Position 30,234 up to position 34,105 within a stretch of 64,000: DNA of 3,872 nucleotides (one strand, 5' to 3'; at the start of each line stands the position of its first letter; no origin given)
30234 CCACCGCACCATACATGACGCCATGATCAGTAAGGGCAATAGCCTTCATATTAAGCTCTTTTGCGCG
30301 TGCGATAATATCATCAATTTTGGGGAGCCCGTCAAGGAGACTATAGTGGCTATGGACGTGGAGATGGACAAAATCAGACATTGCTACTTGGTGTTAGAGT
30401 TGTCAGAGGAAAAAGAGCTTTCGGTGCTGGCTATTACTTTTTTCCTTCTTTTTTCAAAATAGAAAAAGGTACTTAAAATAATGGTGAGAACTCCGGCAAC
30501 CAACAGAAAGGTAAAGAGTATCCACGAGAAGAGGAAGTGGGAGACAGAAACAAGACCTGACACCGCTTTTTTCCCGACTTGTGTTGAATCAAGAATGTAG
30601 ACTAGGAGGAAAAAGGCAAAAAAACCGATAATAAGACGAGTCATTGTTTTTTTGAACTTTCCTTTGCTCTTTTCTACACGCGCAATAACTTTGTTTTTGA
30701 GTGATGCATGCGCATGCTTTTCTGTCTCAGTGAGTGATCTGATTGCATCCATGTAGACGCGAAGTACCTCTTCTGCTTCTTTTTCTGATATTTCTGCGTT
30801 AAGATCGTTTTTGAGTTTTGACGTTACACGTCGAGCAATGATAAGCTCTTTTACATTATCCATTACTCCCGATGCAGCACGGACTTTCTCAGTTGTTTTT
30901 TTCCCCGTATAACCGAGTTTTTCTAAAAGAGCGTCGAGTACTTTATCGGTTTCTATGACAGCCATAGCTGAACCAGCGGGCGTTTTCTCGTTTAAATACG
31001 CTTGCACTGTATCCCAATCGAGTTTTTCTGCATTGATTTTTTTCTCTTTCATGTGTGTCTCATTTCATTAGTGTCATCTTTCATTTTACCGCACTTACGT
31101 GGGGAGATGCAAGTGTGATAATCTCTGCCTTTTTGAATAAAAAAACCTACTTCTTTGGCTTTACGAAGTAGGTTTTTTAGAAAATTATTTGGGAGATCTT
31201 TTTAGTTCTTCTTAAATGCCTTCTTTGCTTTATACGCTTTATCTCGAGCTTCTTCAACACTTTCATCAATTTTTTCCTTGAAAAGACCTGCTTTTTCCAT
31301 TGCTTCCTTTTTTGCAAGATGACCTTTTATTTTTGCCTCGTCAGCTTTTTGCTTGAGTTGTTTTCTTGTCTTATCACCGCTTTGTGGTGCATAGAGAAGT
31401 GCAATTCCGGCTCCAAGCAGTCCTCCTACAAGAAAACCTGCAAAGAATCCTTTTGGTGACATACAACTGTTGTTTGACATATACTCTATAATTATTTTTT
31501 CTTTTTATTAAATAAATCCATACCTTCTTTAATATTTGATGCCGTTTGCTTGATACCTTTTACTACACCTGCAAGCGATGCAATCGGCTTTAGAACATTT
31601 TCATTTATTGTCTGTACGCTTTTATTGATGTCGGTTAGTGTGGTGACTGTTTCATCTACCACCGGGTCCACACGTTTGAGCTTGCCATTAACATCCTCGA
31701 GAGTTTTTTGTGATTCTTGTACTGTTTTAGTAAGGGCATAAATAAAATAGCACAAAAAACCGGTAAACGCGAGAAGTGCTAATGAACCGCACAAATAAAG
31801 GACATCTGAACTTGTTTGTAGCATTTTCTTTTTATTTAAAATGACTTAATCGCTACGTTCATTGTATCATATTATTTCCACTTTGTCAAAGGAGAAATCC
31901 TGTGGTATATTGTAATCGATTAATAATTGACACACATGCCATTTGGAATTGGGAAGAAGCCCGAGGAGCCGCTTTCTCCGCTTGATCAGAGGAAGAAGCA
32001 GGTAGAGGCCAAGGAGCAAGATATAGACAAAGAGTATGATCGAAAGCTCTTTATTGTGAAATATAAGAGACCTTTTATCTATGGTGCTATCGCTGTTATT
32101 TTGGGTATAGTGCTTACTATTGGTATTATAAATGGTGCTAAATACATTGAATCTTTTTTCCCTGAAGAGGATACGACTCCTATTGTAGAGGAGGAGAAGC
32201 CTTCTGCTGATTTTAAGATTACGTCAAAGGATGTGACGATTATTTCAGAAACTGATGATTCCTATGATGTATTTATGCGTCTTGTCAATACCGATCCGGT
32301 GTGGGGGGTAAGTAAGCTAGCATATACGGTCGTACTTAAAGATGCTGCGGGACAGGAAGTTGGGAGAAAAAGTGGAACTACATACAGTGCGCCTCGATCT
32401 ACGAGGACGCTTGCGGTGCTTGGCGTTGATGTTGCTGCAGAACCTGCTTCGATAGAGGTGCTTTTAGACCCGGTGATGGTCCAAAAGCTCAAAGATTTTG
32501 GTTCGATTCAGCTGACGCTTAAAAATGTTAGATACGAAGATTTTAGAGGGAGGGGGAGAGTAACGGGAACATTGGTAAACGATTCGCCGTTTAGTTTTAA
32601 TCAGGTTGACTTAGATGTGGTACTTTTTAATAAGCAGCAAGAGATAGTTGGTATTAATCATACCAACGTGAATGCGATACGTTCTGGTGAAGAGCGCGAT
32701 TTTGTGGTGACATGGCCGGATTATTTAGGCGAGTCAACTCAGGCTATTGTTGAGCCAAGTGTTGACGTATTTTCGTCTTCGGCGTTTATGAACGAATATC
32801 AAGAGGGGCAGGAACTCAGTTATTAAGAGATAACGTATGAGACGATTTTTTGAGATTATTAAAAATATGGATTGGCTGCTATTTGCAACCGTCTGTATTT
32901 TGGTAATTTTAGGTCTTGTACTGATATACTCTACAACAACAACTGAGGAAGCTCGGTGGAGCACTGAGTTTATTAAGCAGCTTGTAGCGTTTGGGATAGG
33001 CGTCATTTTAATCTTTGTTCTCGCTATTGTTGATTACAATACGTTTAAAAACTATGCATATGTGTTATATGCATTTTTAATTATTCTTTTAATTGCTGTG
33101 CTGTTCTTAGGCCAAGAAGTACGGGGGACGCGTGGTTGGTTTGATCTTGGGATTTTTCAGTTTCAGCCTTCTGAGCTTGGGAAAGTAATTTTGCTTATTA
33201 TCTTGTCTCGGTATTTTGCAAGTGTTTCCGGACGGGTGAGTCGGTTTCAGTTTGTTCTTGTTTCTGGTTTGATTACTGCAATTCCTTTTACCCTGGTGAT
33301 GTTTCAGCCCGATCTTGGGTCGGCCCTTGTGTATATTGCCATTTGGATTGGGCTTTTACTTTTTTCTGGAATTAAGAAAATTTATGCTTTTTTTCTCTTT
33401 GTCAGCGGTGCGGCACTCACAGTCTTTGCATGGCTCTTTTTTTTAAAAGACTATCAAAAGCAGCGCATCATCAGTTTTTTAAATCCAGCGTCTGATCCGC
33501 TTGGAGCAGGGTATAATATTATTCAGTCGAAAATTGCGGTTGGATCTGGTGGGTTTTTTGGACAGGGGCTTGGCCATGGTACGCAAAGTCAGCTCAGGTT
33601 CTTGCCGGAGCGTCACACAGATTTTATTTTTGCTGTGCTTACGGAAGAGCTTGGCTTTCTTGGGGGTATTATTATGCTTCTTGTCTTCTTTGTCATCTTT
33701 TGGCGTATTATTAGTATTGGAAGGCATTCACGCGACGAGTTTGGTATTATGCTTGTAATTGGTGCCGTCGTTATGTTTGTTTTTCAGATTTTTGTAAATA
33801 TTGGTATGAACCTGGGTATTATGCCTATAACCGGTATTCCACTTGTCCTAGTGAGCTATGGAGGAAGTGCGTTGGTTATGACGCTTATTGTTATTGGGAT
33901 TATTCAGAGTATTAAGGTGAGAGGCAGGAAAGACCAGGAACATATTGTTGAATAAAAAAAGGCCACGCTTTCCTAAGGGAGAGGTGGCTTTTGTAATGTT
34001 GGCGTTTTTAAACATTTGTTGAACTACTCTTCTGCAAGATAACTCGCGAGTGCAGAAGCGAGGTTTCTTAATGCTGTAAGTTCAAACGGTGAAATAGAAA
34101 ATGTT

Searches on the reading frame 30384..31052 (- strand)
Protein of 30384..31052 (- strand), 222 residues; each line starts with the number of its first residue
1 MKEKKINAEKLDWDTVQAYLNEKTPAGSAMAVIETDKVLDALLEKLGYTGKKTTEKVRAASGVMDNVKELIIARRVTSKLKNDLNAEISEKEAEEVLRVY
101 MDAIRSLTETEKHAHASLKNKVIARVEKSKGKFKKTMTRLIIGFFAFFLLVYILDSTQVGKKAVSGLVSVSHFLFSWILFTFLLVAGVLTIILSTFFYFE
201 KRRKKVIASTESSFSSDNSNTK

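Call 35: search_protein_families(library=pfam, proteins=[window:30384-31052:-], max_evalue=0.01)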
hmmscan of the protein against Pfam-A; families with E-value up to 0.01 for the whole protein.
window:30384-31052:- (222 aa): 1 family
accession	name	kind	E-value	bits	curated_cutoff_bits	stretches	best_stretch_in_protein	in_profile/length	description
PF00746.26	Gram_pos_anchor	-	0.0047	17.3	20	0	181-205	18-42/43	LPXTG cell wall anchor motif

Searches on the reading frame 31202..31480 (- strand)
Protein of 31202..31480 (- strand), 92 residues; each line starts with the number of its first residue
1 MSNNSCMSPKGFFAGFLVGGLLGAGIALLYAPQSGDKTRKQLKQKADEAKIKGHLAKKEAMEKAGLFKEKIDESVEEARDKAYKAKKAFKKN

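Call 35: search_protein_families(library=pfam, proteins=[window:31202-31480:-], max_evalue=0.01)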
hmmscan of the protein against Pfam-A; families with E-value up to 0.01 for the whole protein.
window:31202-31480:- (92 aa): 1 family
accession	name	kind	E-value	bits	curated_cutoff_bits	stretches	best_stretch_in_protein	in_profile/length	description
PF12732.12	YtxH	-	8.2e-18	65.1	37.5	1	13-82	1-70/71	YtxH-like protein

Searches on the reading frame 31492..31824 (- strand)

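Call 35: search_protein_families(library=pfam, proteins=[window:31492-31824:-], max_evalue=0.01)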
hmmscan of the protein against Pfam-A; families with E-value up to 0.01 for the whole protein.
window:31492-31824:- (110 aa): 4 families
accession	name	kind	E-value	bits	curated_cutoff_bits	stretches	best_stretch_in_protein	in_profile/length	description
PF06103.16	DUF948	-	4.9e-09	36.7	37.2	1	14-98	7-87/89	Bacterial protein of unknown function (DUF948)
PF04513.17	Baculo_PEP_C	-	0.00028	21.4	38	1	29-101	34-107/140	Baculovirus polyhedron envelope protein, PEP, C terminus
PF00015.26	MCPsignal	-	0.0026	18.1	34.6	1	28-100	95-167/172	Methyl-accepting chemotaxis protein (MCP) signalling domain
PF12729.13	4HB_MCP_1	-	0.0074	16.3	27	0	61-106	28-73/181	Four helix bundle sensory module for signal transduction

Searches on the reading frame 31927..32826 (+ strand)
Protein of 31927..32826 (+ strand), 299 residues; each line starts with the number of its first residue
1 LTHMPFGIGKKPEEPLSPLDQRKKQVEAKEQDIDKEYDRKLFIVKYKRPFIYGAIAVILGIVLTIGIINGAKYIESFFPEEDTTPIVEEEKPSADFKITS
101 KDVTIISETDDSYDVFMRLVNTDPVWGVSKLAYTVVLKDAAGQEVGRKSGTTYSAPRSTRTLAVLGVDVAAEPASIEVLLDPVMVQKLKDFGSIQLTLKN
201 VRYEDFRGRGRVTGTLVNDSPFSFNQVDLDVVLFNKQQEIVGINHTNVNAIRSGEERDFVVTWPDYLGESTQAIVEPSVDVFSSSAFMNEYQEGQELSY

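Call 35: search_protein_families(library=pfam, proteins=[window:31927-32826:+], max_evalue=0.01)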
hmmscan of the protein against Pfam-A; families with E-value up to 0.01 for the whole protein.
window:31927-32826:+ (299 aa): 1 family
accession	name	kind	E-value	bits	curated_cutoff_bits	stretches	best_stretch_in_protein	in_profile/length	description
PF11797.14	WxLIP_HBD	-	0.0035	17.7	28.9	0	186-243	19-76/138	WxL Interacting Protein, host binding domain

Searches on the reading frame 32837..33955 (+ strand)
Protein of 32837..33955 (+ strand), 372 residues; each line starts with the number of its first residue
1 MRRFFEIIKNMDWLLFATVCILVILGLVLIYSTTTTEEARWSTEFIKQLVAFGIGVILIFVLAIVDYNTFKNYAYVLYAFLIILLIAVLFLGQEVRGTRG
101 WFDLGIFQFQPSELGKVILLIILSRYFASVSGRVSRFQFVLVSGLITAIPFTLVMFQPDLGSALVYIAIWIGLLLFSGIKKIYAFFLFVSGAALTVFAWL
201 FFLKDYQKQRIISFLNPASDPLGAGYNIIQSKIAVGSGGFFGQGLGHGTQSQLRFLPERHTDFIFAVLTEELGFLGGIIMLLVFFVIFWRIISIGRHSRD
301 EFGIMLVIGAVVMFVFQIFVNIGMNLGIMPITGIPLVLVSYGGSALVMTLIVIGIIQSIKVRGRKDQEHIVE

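Call 35: search_protein_families(library=pfam, proteins=[window:32837-33955:+], max_evalue=0.01)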
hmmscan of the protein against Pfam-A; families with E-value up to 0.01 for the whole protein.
window:32837-33955:+ (372 aa): 1 family
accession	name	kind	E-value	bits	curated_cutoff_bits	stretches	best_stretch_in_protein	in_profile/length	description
PF01098.24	FTSW_RODA_SPOVE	-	4.3e-100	335.6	26.4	1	13-362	2-353/356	Cell cycle protein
